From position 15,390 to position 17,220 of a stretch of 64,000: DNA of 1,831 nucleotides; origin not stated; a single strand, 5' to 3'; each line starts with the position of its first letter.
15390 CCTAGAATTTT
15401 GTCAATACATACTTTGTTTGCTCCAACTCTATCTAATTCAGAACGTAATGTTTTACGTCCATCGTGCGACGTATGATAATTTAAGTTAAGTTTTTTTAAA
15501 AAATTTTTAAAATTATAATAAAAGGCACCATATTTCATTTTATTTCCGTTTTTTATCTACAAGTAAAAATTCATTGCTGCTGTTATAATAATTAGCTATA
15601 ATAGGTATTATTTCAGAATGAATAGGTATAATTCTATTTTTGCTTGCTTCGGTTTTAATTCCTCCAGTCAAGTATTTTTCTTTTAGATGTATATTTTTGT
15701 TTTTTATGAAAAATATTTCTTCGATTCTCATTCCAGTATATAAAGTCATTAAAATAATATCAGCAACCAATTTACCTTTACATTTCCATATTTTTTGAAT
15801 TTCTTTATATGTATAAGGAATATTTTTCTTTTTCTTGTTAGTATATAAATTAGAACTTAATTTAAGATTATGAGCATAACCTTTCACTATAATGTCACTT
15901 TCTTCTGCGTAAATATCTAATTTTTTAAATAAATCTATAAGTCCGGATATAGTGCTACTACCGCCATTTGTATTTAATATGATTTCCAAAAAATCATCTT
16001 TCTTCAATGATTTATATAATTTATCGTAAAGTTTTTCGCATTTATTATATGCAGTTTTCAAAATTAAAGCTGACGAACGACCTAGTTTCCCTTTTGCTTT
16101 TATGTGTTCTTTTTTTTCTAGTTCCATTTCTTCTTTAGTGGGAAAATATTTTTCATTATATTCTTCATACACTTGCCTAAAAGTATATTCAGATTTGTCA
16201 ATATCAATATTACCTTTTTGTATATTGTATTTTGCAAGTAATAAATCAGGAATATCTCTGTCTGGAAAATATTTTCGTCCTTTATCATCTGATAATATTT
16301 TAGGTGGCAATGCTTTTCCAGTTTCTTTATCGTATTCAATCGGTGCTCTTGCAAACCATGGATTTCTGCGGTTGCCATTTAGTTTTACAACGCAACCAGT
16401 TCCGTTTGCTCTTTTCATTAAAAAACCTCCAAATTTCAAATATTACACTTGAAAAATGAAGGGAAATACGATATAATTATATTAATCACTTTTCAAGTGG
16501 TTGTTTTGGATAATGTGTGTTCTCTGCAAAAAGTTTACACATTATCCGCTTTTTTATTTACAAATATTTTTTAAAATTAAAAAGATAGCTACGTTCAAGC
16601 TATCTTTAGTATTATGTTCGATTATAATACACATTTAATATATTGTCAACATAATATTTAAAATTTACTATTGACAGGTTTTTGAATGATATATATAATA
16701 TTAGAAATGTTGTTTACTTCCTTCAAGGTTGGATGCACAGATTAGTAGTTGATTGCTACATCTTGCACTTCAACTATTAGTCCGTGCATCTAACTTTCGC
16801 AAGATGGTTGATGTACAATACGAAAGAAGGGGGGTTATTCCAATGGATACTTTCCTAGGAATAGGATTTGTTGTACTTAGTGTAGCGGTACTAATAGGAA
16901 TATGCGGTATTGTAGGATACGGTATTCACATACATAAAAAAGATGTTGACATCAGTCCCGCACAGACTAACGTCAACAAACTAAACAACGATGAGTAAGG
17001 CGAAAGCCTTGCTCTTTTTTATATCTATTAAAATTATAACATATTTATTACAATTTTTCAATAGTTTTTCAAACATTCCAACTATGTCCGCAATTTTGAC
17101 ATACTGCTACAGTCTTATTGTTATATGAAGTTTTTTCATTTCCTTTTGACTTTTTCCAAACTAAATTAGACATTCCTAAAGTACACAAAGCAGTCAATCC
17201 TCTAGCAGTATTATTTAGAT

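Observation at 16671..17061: Type I toxin-antitoxin-like module: 51-aa TM peptide mRNA and a convergent antisense RNA, each with a consensus promoter and its own terminator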

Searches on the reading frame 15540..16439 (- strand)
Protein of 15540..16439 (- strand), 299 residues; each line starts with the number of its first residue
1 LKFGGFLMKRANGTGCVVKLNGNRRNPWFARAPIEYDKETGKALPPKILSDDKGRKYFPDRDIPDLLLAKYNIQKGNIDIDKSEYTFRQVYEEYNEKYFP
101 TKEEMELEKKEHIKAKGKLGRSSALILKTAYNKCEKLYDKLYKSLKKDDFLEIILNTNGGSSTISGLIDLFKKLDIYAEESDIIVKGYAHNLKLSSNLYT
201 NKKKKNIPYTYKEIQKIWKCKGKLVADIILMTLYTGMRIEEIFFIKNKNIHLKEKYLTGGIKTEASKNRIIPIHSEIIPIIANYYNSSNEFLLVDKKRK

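Call 6: search_protein_families(library=pfam, proteins=[window:15540-16439:-], max_evalue=1)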
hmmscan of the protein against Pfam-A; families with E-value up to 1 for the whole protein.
window:15540-16439:- (299 aa): 1 family
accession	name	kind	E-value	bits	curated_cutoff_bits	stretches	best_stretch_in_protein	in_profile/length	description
PF00589.27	Phage_integrase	-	5e-05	23.6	27.1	1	226-298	25-102/172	Phage integrase family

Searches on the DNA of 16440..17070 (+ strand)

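Call 4: search_dna_similar(query=window:16440-17070:+, collection=phages, mode=distant, max_rows=40)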
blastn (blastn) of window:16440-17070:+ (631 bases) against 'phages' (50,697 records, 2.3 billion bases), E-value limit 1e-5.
No match.
